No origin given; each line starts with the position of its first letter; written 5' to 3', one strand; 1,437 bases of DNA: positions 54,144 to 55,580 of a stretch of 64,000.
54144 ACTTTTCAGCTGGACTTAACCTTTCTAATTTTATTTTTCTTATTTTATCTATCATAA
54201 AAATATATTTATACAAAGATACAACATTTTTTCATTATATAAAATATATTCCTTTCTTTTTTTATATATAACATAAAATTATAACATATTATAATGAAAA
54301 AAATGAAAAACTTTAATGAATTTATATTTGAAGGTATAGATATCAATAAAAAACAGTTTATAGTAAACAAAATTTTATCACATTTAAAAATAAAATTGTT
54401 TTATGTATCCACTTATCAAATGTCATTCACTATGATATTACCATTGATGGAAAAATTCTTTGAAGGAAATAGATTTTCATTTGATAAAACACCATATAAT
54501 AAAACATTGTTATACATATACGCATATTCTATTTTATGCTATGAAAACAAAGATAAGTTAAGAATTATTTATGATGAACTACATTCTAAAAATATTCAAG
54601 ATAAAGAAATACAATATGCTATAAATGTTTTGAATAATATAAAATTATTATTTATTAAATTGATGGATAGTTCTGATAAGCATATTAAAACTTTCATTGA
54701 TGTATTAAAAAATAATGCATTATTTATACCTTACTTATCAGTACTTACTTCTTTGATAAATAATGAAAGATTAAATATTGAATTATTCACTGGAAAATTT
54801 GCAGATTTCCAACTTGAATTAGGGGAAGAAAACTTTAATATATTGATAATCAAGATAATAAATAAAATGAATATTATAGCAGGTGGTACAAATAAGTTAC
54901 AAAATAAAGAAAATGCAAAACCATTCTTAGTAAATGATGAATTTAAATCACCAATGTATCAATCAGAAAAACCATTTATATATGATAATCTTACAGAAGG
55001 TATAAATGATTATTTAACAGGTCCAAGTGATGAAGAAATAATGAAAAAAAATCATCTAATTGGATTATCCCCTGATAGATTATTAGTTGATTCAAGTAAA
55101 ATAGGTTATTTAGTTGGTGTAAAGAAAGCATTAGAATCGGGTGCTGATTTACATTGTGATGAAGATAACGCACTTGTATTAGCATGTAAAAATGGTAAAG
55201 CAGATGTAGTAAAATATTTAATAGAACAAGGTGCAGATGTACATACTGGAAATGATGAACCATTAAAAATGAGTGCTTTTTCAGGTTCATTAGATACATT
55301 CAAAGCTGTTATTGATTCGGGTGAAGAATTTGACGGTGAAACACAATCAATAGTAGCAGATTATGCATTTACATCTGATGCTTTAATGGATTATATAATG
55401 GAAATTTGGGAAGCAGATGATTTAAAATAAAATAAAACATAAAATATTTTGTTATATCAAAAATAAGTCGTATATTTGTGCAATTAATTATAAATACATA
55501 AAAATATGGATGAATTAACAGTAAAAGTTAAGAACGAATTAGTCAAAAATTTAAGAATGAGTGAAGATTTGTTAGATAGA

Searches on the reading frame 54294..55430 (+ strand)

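Call 18: search_protein_families(library=pfam, proteins=[window:54294-55430:+], max_evalue=0.01)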
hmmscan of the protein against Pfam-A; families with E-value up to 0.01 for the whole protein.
window:54294-55430:+ (378 aa): 5 families
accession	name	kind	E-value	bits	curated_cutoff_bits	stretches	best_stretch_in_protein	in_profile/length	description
PF12796.13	Ank_2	-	6e-10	40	27.3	1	274-346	11-86/90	Ankyrin repeats (3 copies)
PF00023.36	Ank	-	1.6e-05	25.4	21.1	1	291-319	3-31/33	Ankyrin repeat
PF13606.12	Ank_3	-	6.9e-05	23.3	22.3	1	292-317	4-29/30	Ankyrin repeat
PF13857.12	Ank_5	-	0.0003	21.5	27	1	290-320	12-46/56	Ankyrin repeats (many copies)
PF24521.3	Ank_KRIT1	-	0.0052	17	80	0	268-313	26-69/149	KRIT1 ankyrin-repeats domain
